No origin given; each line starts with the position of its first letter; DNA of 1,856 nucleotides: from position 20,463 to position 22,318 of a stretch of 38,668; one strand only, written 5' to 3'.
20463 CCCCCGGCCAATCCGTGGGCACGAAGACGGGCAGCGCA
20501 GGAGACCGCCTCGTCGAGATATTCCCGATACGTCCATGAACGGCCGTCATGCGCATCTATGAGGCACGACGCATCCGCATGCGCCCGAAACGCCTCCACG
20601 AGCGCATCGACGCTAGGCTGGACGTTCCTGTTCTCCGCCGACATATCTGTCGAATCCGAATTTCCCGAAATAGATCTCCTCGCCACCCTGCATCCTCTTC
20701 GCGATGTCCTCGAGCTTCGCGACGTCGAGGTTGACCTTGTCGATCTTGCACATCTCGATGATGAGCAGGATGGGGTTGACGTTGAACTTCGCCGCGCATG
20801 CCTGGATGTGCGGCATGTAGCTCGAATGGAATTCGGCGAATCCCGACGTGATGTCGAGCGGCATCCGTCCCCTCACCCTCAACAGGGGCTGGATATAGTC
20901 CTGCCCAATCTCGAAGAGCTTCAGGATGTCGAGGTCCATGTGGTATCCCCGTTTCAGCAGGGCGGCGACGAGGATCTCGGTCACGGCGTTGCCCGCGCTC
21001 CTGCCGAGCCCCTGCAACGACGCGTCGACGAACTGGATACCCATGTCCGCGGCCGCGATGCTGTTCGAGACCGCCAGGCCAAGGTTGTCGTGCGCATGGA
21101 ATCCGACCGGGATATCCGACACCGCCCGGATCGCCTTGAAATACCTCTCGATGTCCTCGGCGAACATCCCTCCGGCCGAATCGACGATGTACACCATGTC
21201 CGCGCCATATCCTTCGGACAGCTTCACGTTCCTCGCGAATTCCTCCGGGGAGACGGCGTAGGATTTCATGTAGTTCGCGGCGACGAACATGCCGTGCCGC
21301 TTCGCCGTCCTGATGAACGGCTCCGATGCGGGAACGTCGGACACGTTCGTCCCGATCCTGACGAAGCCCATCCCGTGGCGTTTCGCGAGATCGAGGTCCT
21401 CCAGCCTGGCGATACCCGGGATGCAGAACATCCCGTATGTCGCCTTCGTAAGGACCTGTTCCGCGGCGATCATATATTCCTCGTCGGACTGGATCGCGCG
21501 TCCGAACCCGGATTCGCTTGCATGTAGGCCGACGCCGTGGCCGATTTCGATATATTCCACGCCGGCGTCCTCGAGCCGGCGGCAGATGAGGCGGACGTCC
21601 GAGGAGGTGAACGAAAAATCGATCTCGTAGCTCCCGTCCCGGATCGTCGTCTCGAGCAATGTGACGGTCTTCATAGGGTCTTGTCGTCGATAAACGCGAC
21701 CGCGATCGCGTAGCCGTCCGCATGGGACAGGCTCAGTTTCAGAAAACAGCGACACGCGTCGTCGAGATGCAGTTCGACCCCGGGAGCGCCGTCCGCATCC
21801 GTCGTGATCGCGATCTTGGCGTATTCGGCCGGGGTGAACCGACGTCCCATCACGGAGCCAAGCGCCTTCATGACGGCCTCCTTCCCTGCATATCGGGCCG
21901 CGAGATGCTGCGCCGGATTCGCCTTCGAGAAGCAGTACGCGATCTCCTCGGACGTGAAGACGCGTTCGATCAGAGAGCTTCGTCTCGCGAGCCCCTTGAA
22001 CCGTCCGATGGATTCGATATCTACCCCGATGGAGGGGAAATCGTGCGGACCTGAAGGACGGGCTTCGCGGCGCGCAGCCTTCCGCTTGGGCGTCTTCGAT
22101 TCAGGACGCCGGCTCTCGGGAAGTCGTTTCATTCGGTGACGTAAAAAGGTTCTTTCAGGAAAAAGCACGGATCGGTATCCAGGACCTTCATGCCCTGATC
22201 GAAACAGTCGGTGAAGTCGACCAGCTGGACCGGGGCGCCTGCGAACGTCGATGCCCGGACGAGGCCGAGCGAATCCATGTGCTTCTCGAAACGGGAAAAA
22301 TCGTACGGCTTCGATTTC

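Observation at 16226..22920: Carrier-protein-dependent acyl-building module embedded in a pseudaminic-acid locus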

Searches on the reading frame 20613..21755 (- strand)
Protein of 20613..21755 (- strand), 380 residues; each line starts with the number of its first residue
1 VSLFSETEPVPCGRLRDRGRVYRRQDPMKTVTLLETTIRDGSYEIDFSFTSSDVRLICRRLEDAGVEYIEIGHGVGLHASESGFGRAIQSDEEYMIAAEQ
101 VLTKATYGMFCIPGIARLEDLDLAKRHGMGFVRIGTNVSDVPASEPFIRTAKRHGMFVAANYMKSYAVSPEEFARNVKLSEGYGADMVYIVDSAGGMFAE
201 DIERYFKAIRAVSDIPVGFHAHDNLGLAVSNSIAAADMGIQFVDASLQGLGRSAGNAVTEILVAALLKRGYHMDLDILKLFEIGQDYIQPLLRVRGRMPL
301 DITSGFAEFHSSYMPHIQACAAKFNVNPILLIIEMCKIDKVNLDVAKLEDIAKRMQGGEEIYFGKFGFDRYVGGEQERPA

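Call 3: search_protein_families(library=pfam, proteins=[window:20613-21755:-], max_evalue=0.01)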
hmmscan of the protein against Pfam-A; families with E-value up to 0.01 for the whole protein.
window:20613-21755:- (380 aa): 2 families
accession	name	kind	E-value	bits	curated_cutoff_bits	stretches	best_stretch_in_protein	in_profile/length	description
PF00682.25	HMGL-like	-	8.9e-37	127.3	29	1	31-285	2-258/260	HMGL-like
PF07836.16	DmpG_comm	-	0.0014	18.6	27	1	301-337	7-43/63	DmpG-like communication domain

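Call 5: search_protein_families(library=ncbifam, proteins=[window:20613-21674:-], max_evalue=0.01)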
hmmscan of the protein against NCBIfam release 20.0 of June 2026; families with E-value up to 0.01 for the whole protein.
window:20613-21674:- (353 aa): 27 families (the best 25 are shown)
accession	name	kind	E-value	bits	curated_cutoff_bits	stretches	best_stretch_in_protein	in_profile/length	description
NF006049.0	PRK08195.1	subfamily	3.4e-88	296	229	1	2-330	6-337/344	4-hyroxy-2-oxovalerate/4-hydroxy-2-oxopentanoic acid aldolase,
TIGR03217.1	4OH_2_O_val_ald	equivalog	7.9e-81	271.8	286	1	3-329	2-331/334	4-hydroxy-2-oxovalerate aldolase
TIGR02660.1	nifV_homocitr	equivalog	2.6e-25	89.5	462.9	1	4-256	2-255/365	homocitrate synthase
TIGR02090.1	LEU1_arch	subfamily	4.3e-24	85.3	484.75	2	121-258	118-256/363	isopropylmalate/citramalate/homocitrate synthases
NF002085.0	PRK00915.1-2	subfamily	1.5e-23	83.3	517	1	1-256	11-267/504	2-isopropylmalate synthase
TIGR00977.1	citramal_synth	equivalog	5.1e-20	71.3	450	2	120-245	130-257/526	citramalate synthase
TIGR02146.1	LysS_fung_arch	equivalog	5.5e-19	68.6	413.55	1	6-242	1-238/344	homocitrate synthase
NF041069.1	IPMS_Sufob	equivalog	4.9e-18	65.5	600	1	121-256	119-256/371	isopropylmalate synthase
NF002088.0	PRK00915.1-5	equivalog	9.9e-18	63.9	697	1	156-248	160-257/514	2-isopropylmalate synthase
NF006761.0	PRK09282.1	domain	1.9e-17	63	402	1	96-259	104-269/591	pyruvate carboxylase subunit B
TIGR00973.1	leuA_bact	equivalog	6.7e-16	57.8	598.7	1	146-247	148-253/494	2-isopropylmalate synthase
NF002086.0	PRK00915.1-3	equivalog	7.9e-16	57.6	532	1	156-244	163-255/516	2-isopropylmalate synthase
NF002087.0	PRK00915.1-4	equivalog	3.1e-15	55.7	729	1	149-249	156-260/516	2-isopropylmalate synthase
NF002084.0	PRK00915.1-1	equivalog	3.5e-15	55.5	748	1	157-248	162-257/523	2-isopropylmalate synthase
NF008985.0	PRK12331.1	equivalog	2.4e-14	53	718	1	99-263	107-272/465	oxaloacetate decarboxylase subunit alpha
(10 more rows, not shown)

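Call 68: search_solved_structures(query=window:20613-21674:-, max_evalue=1e-10, show_alignments=1)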
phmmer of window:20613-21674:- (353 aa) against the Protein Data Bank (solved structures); distinct sequences matched with E-value up to 1e-10: 9.
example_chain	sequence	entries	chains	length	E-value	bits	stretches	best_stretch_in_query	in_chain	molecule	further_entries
8ih7_A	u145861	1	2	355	1.7e-55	191.8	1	3-329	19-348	4-hydroxy-2-oxovalerate aldolase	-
1nvm_A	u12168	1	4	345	6.7e-54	186.6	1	5-309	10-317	4-hydroxy-2-oxovalerate aldolase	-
4lrs_A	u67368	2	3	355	4.3e-43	151.1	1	4-300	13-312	4-hydroxy-2-oxovalerate aldolase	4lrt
4jn6_A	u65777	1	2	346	1.9e-40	142.4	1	4-304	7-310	4-hydroxy-2-oxovalerate aldolase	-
3dxi_A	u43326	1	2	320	9e-25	90.9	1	4-251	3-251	Putative aldolase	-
6ktq_A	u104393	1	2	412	4.2e-18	69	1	4-256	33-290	Homocitrate synthase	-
3ewb_X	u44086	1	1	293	4.6e-12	49.1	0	156-263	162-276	2-isopropylmalate synthase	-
3rmj_A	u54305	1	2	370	1.3e-11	47.7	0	157-242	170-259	2-isopropylmalate synthase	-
3eeg_A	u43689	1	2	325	1.9e-11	47.1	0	3-240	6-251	2-isopropylmalate synthase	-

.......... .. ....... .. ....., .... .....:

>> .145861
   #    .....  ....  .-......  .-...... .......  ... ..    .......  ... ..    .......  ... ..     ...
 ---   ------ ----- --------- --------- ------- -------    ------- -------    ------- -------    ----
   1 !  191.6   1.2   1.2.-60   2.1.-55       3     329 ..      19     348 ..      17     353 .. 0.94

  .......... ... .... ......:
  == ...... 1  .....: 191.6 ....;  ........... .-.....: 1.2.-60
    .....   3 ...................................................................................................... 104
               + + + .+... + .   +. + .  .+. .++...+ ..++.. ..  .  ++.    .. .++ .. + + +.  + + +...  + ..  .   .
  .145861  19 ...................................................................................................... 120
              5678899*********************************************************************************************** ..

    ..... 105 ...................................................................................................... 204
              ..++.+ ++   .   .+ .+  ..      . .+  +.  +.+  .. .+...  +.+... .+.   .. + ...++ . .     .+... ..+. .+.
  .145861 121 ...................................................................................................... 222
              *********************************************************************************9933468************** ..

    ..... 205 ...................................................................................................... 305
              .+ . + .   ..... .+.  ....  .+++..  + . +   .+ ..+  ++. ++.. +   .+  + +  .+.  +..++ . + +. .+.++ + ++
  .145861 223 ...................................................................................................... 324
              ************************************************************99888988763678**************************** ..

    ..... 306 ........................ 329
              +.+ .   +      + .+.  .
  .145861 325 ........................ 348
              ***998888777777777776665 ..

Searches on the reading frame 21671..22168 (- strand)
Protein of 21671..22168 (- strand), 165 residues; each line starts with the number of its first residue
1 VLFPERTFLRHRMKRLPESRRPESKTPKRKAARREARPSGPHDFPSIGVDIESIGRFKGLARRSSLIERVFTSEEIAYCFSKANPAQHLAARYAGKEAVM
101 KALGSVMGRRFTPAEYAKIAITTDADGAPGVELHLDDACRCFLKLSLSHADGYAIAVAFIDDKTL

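Call 3: search_protein_families(library=pfam, proteins=[window:21671-22168:-], max_evalue=0.01)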
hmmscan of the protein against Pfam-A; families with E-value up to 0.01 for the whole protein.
window:21671-22168:- (165 aa): 1 family
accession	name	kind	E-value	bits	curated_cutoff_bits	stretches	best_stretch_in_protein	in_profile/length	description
PF01648.25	ACPS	-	2.5e-18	66.6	25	1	46-158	1-111/111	4'-phosphopantetheinyl transferase superfamily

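Call 5: search_protein_families(library=ncbifam, proteins=[window:21671-22132:-], max_evalue=0.01)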
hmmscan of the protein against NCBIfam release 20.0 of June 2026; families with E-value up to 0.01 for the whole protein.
window:21671-22132:- (153 aa): 12 families
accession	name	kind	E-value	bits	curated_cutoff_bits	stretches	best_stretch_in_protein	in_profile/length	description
TIGR00556.1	pantethn_trn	domain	1.6e-22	80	45.35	1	34-148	4-125/128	phosphopantetheine--protein transferase domain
NF011250.0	PRK14656.1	equivalog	8.9e-18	64.6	175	1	35-147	5-122/126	holo-[acyl-carrier-protein] synthase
TIGR00516.1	acpS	equivalog_domain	4.4e-17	62.5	59.8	1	34-149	4-121/125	holo-ACP synthase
NF011254.0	PRK14660.1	equivalog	1.8e-16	60.2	195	1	36-149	6-124/125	holo-[acyl-carrier-protein] synthase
NF011257.0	PRK14663.1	equivalog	7.9e-16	58.2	186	1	35-151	3-120/123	holo-[acyl-carrier-protein] synthase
NF000831.0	PRK00070.3-1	equivalog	2.1e-15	56.8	124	1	34-150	5-129/130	holo-ACP synthase AcpS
NF000832.0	PRK00070.3-2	equivalog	3.9e-15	56.2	107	1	34-148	4-114/116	holo-ACP synthase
NF011253.0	PRK14659.1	equivalog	2.2e-13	50.9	156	1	34-148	4-119/123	holo-[acyl-carrier-protein] synthase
NF011256.0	PRK14662.1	equivalog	4.3e-13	49.7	150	1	34-149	4-118/123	4'-phosphopantetheinyl transferase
NF011251.0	PRK14657.1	equivalog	2e-09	37.6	165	1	35-145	5-118/123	holo-[acyl-carrier-protein] synthase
NF011255.0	PRK14661.1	equivalog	2e-08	34.4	209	1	35-149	5-108/169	holo-[acyl-carrier-protein] synthase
NF000835.0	PRK00070.4-1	equivalog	4.2e-07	30.3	128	1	35-123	5-96/115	holo-ACP synthase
